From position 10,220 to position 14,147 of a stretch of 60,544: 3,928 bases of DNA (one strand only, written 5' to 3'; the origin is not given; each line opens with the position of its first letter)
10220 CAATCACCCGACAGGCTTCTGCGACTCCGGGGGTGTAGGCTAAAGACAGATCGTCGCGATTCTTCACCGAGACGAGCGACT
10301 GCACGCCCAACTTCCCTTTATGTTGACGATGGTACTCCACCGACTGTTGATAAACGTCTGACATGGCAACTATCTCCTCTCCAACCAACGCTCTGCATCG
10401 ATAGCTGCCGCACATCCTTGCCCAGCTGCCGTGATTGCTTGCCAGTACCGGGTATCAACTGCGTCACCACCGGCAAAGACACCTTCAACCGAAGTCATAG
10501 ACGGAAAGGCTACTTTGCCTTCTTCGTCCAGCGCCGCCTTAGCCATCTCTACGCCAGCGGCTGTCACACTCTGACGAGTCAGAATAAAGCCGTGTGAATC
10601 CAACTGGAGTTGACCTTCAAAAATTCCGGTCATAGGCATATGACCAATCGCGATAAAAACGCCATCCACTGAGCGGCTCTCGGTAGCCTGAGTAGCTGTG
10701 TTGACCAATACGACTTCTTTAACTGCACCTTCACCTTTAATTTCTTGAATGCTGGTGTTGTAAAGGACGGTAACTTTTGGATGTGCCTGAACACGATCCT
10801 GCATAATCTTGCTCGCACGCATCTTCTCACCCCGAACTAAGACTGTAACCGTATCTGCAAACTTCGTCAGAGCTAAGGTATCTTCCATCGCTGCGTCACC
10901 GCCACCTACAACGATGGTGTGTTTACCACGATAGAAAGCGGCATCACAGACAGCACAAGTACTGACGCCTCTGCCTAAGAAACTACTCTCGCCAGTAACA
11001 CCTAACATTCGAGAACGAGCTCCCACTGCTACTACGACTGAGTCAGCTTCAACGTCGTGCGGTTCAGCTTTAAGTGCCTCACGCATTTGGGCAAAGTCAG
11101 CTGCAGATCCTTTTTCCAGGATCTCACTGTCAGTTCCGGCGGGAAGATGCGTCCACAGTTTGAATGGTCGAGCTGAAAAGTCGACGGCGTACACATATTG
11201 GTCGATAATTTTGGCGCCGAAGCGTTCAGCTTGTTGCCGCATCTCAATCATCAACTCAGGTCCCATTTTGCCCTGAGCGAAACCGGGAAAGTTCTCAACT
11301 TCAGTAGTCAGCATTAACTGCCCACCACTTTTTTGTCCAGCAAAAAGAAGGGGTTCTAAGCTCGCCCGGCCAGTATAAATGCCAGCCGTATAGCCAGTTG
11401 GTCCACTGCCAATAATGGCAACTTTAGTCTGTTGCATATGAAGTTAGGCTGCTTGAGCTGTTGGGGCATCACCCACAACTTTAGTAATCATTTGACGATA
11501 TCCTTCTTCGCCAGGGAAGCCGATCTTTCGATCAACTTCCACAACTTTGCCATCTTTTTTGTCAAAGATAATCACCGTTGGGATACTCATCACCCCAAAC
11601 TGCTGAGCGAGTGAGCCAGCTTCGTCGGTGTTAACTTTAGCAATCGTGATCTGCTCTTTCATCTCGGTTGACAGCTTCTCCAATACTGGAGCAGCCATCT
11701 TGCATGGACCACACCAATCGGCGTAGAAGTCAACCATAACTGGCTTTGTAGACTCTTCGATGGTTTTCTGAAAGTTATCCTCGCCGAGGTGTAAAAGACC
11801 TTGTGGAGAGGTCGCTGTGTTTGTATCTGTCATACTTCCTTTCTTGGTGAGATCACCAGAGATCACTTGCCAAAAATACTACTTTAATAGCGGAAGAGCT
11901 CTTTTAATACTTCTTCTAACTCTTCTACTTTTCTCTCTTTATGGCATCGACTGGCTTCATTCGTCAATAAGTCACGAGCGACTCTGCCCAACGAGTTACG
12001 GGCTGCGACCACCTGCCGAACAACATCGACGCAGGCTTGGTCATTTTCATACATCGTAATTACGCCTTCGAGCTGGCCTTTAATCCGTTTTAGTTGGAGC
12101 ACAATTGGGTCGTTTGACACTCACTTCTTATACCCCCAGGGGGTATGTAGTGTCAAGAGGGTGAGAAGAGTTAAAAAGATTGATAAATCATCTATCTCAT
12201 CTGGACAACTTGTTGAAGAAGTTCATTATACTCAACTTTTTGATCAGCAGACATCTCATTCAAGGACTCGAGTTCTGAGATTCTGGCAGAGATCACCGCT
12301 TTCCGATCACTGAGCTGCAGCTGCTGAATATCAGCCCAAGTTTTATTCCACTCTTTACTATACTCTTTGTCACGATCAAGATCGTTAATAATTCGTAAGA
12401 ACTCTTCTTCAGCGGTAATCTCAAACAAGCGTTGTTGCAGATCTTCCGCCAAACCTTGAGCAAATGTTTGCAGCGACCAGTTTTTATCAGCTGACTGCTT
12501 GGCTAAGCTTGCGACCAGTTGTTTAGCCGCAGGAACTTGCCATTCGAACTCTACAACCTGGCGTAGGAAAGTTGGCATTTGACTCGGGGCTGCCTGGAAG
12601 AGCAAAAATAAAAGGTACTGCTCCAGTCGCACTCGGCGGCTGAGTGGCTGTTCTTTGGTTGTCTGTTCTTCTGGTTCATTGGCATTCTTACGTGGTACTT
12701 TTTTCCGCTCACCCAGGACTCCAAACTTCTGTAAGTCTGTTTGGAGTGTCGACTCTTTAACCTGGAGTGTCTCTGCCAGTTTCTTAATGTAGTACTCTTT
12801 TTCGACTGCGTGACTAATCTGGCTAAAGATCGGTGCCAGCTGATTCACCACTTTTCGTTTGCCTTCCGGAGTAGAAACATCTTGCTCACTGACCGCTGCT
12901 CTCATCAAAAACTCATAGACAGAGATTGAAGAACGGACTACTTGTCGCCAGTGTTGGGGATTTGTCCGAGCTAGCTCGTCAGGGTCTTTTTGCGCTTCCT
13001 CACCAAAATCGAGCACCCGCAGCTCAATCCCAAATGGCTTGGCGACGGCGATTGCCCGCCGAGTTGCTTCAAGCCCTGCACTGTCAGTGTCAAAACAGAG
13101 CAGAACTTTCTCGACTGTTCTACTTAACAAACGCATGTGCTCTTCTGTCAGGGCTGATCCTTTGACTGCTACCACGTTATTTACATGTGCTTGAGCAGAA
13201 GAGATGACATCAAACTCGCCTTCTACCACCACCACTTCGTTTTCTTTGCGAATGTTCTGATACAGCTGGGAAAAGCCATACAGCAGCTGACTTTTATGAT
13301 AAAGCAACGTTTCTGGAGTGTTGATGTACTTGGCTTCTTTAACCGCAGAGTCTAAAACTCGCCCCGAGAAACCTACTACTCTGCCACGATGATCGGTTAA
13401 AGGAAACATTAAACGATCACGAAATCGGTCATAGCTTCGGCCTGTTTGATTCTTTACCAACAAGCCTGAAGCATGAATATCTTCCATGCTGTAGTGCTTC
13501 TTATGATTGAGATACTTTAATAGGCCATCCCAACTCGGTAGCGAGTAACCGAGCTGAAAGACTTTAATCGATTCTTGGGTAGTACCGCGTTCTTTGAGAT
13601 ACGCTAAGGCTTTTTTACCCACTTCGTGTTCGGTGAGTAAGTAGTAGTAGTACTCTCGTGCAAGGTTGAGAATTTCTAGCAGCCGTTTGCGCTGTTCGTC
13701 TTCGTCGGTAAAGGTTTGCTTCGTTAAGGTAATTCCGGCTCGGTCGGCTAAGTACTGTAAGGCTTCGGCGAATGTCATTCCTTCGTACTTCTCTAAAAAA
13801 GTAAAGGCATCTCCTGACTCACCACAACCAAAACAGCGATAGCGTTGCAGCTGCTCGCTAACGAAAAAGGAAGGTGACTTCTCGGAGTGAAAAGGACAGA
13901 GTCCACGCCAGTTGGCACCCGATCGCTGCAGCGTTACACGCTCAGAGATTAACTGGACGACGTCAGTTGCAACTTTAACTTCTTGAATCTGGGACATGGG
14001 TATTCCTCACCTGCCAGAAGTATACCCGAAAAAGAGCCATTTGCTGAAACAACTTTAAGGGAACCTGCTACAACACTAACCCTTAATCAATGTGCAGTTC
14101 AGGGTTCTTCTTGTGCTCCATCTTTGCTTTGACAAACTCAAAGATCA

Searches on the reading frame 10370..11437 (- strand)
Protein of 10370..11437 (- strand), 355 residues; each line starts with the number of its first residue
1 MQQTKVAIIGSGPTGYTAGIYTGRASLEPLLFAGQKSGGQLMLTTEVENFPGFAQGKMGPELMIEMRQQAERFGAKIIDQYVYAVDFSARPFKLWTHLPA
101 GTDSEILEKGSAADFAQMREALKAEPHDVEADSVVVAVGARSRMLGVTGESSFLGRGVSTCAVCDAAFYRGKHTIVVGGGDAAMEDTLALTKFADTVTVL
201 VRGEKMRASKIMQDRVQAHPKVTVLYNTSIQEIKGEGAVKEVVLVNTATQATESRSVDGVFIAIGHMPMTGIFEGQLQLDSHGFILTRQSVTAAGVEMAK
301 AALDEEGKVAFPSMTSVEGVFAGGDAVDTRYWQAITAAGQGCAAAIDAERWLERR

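Call 75: search_protein_families(library=pfam, proteins=[window:10370-11437:-], max_evalue=0.00001)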
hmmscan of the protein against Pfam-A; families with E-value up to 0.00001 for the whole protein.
window:10370-11437:- (355 aa): 3 families
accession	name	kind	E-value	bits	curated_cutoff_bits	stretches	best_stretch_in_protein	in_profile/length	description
PF07992.20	Pyr_redox_2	-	8.2e-34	117.8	26.1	1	5-341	2-291/291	Pyridine nucleotide-disulphide oxidoreductase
PF00070.33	Pyr_redox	-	7.4e-13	49.3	22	1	173-244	1-79/82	Pyridine nucleotide-disulphide oxidoreductase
PF13738.12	Pyr_redox_3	-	6.1e-11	42.6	30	1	122-285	116-287/305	Pyridine nucleotide-disulphide oxidoreductase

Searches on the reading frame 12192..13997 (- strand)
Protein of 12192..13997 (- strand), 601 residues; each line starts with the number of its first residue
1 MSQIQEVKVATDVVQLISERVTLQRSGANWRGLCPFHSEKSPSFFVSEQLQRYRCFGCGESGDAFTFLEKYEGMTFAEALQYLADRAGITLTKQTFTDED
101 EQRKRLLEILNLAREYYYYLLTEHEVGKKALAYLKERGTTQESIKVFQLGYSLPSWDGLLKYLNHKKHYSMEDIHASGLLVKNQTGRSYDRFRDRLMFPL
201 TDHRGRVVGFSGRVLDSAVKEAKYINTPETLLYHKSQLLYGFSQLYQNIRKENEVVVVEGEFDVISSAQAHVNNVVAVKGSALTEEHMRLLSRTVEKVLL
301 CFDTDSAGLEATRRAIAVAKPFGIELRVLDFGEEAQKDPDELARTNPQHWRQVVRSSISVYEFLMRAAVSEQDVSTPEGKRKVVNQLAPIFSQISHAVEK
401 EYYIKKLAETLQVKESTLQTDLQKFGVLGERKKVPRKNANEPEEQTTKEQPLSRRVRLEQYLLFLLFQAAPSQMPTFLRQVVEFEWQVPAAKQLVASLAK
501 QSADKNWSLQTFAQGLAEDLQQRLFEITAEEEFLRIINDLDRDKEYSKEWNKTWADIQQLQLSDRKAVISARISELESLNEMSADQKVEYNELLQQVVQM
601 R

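Call 75: search_protein_families(library=pfam, proteins=[window:12192-13997:-], max_evalue=0.00001)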
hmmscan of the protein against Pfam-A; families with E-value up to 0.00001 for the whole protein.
window:12192-13997:- (601 aa): 7 families
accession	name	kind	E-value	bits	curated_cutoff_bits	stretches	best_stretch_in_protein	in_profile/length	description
PF08275.17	DNAG_N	-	1.5e-40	138.7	26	1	117-244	1-126/128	DNA primase catalytic core, N-terminal domain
PF01807.25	Zn_ribbon_DnaG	-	1.5e-32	111.7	24.9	1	3-94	5-96/98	CHC2 zinc finger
PF13155.12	Toprim_2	-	3.5e-20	72.6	22.1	1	256-342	1-87/88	Toprim-like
PF13662.12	Toprim_4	-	7.2e-16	58.6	25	1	253-329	1-84/85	Toprim domain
PF10410.14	DnaB_bind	-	1.7e-15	57.4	20.6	1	361-415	1-55/56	DnaB-helicase binding domain of primase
PF01751.28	Toprim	-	1.5e-12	47.9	23.1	1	254-320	1-81/96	Toprim domain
PF13362.12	Toprim_3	-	4.3e-06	27.5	27.2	0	255-344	2-90/95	Toprim domain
